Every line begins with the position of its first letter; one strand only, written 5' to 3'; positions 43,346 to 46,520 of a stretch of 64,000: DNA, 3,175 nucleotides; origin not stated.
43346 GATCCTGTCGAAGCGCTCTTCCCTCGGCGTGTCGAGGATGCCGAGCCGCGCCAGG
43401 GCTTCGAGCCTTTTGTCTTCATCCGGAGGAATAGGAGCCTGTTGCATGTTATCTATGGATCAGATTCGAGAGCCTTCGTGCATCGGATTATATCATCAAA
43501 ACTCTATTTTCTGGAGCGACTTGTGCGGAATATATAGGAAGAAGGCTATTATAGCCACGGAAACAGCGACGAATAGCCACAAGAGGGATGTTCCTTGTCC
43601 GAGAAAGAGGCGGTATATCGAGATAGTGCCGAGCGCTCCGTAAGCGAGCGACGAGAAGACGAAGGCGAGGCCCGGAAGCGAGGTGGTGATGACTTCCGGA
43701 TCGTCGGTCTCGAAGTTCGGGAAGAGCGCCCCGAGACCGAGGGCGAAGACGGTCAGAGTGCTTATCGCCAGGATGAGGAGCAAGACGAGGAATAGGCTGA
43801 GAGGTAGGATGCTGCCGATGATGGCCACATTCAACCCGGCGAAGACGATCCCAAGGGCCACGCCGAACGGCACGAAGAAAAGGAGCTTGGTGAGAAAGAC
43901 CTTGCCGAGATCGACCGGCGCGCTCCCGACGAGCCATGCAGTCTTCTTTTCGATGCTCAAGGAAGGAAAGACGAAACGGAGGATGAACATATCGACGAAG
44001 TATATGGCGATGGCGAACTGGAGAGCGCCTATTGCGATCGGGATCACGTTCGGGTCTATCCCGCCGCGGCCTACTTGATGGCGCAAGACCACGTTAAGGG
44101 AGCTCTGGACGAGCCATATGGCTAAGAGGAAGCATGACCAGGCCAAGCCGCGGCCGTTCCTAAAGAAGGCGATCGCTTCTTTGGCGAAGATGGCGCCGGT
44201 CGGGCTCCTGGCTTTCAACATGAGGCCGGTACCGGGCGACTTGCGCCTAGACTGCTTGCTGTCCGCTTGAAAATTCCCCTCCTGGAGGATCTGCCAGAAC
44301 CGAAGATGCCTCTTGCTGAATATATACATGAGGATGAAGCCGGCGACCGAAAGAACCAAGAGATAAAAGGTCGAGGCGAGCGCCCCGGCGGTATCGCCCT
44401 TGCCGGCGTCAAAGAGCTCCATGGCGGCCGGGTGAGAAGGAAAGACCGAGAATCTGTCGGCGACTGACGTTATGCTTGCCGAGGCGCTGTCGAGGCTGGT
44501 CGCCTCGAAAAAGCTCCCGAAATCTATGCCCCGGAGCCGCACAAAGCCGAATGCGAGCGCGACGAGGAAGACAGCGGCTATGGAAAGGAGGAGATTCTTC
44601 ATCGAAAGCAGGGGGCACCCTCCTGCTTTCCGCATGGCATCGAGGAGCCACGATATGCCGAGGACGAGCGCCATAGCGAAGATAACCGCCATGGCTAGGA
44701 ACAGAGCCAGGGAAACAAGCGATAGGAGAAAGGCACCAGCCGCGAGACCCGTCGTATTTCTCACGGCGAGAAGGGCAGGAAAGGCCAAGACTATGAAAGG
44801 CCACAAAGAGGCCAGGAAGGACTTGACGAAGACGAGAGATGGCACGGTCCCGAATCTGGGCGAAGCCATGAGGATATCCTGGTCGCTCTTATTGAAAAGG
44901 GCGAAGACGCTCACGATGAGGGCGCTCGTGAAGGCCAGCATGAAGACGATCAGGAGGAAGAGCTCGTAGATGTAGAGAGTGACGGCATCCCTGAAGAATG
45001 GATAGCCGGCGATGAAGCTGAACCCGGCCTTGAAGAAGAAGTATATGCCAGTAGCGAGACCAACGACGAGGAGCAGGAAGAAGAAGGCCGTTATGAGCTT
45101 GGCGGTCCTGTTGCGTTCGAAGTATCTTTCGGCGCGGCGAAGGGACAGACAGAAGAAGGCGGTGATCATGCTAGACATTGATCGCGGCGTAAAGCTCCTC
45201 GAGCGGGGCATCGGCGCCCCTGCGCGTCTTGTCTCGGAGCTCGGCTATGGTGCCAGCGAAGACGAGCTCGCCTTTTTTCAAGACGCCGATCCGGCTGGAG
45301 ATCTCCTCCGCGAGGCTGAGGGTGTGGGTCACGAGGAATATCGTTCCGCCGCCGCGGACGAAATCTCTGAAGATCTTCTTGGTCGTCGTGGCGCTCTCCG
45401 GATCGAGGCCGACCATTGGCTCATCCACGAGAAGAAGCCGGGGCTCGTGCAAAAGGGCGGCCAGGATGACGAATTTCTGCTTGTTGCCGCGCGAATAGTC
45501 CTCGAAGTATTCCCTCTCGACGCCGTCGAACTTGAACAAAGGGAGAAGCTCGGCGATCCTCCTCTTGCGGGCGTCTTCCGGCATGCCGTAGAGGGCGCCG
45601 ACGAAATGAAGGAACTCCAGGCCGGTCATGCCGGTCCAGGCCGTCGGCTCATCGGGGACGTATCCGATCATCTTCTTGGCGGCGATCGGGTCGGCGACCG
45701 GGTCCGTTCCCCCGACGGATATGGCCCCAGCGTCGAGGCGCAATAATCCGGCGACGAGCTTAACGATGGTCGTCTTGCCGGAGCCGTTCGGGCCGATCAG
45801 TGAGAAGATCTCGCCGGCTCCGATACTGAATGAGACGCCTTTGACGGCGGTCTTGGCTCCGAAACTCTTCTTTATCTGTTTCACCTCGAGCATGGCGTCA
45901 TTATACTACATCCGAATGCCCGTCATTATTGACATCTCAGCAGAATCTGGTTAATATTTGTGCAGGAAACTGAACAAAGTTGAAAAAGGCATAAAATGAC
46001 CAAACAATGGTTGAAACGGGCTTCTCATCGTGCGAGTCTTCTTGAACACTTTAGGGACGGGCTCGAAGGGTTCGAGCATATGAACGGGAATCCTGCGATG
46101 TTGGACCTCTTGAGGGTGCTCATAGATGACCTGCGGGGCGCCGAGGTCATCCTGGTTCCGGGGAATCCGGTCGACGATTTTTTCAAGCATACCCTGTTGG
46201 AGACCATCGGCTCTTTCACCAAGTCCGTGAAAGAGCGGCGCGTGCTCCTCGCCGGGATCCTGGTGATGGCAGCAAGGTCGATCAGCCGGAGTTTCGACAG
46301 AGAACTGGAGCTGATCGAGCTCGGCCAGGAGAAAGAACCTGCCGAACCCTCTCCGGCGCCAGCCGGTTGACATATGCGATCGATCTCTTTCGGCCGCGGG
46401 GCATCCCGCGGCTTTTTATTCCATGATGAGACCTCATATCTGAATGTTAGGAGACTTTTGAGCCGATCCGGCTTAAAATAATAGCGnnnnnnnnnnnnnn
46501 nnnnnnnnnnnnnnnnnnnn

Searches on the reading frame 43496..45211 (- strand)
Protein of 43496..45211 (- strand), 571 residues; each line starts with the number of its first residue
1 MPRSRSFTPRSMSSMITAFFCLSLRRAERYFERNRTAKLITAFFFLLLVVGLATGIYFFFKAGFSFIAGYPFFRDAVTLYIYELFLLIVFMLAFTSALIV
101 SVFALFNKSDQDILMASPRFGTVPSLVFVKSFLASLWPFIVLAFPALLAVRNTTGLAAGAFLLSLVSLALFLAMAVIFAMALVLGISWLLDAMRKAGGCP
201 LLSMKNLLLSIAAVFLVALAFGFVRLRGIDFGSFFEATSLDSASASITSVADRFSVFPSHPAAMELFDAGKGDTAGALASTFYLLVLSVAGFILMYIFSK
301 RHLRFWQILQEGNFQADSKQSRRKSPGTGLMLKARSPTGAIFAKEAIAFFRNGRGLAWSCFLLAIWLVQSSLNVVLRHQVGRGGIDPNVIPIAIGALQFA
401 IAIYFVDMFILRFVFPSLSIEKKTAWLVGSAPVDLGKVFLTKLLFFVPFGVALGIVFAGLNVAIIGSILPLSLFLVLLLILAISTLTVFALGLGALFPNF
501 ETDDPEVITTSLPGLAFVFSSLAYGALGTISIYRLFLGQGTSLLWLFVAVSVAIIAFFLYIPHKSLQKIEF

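Call 3: search_protein_families(library=pfam, proteins=[window:43496-45211:-], max_evalue=0.01)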
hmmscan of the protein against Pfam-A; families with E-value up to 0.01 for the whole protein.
window:43496-45211:- (571 aa): 1 family
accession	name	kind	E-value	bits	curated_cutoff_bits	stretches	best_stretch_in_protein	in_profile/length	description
PF16949.11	ABC_tran_2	-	3.6e-30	105.8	25.7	1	37-525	5-482/542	Putative ATP-binding cassette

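Call 4: search_protein_families(library=ncbifam, proteins=[window:43496-45211:-], max_evalue=0.01)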
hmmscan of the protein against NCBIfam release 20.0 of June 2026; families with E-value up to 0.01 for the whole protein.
window:43496-45211:- (571 aa): 0 families

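Call 71: search_protein_families(library=padloc, proteins=[window:43496-45211:-], max_evalue=0.001)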
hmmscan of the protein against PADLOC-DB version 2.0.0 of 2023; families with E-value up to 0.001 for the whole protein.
window:43496-45211:- (571 aa): 0 families

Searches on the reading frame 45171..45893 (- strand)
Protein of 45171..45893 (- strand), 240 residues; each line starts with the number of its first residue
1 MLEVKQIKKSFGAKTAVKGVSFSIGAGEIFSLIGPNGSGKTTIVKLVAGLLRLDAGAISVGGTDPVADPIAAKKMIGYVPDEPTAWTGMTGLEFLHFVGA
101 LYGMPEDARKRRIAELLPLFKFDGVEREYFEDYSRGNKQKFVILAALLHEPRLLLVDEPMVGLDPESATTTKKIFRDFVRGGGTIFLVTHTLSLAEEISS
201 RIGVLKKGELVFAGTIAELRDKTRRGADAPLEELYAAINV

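Call 3: search_protein_families(library=pfam, proteins=[window:45171-45893:-], max_evalue=0.01)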
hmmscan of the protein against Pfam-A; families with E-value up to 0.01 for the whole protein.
window:45171-45893:- (240 aa): 5 families
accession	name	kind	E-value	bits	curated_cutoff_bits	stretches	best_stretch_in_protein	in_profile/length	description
PF00005.33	ABC_tran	-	8e-25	88.5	25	1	17-160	1-136/137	ABC transporter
PF13304.12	AAA_21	-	7.9e-13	49.6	27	2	117-192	222-300/304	AAA domain, putative AbiEii toxin, Type IV TA system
PF13476.12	AAA_23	-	0.001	20.2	27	1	28-45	20-37/201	AAA domain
PF00004.35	AAA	-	0.0032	18.3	21.2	1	32-59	3-30/131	ATPase family associated with various cellular activities (AAA)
PF13555.12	AAA_29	-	0.0078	16.4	27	0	21-44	16-39/61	P-loop containing region of AAA domain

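Call 4: search_protein_families(library=ncbifam, proteins=[window:45171-45893:-], max_evalue=0.01)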
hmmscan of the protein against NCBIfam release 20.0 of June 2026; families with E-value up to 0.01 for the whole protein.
window:45171-45893:- (240 aa): 185 families (the best 25 are shown)
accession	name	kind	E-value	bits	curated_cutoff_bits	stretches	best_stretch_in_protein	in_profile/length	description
TIGR01188.1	drrA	subfamily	1.6e-58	198.4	312.45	1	9-223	1-215/302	daunorubicin resistance ABC transporter, ATP-binding protein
TIGR03522.1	GldA_ABC_ATP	equivalog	2.2e-46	158.7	402.6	1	2-222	3-222/301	gliding motility-associated ABC transporter ATP-binding subunit GldA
TIGR03864.1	PQQ_ABC_ATP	hypoth_equivalog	9.7e-44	149.6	302.25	1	1-224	1-224/236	ABC transporter, ATP-binding subunit, PQQ-dependent alcohol dehydrogenase system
TIGR03740.1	galliderm_ABC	subfamily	2.6e-39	135.2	309.75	1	2-218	1-210/223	lantibiotic protection ABC transporter ATP-binding subunit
NF033858.1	ABC2_perm_RbbA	equivalog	2.9e-37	128.1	1050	1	2-224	267-489/909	ribosome-associated ATPase/putative transporter RbbA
NF010060.0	PRK13537.1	equivalog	4.9e-35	120.9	521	1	2-221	16-235/314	nodulation factor ABC transporter ATP-binding protein NodI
NF010059.0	PRK13536.1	equivalog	5.8e-35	120.6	549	1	2-221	44-263/342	nodulation factor ABC transporter ATP-binding protein NodI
TIGR04406.1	LPS_export_lptB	equivalog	1e-34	119.9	240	1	2-220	2-223/239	LPS export ABC transporter ATP-binding protein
TIGR00968.1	3a0106s01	subfamily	5.8e-34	117.6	342.75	1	3-222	2-221/237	sulfate ABC transporter ATP-binding protein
TIGR01288.1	nodI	equivalog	6.9e-34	117.2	424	1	3-219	6-222/303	nodulation factor ABC transporter ATP-binding protein NodI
TIGR01186.1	proV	subfamily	4.8e-33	114.8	326.6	1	10-218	2-216/363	betaine/proline/choline family ABC transporter ATP-binding protein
TIGR03265.1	PhnT2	equivalog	6.1e-32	111.2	457.7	1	2-221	5-224/353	putative 2-aminoethylphosphonate ABC transporter ATP-binding protein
TIGR03410.1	urea_trans_UrtE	equivalog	3.9e-31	108.3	285.8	1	2-222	1-222/230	urea ABC transporter ATP-binding subunit UrtE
TIGR02315.1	ABC_phnC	equivalog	1e-30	106.9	266.1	2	96-223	109-237/243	phosphonate ABC transporter ATP-binding protein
NF040840.2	tungstate_WtpC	equivalog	1.7e-30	106.5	440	1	1-222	1-221/347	tungstate ABC transporter ATP-binding protein WtpC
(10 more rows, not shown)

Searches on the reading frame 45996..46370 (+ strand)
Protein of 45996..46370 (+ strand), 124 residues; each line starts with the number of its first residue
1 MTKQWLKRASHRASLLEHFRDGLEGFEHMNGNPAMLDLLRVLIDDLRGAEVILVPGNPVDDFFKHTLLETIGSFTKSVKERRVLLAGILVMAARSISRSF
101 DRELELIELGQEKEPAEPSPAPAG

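Call 3: search_protein_families(library=pfam, proteins=[window:45996-46370:+], max_evalue=0.01)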
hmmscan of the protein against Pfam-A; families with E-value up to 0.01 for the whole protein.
window:45996-46370:+ (124 aa): 0 families

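Call 4: search_protein_families(library=ncbifam, proteins=[window:45996-46370:+], max_evalue=0.01)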
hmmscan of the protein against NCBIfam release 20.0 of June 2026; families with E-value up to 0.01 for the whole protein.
window:45996-46370:+ (124 aa): 0 families

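Call 8: search_protein_families(library=pfam, proteins=[window:45996-46370:+], max_evalue=10)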
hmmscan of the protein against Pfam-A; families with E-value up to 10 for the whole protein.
window:45996-46370:+ (124 aa): 1 family
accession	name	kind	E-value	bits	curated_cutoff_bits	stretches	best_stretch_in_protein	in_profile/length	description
PF18706.7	ISPD_C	-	0.26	11.4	32.6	1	68-92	109-133/148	D-ribitol-5-phosphate cytidylyltransferase C-terminal domain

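Call 71: search_protein_families(library=padloc, proteins=[window:45996-46370:+], max_evalue=0.001)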
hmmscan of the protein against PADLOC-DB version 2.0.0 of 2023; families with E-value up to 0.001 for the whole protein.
window:45996-46370:+ (124 aa): 0 families
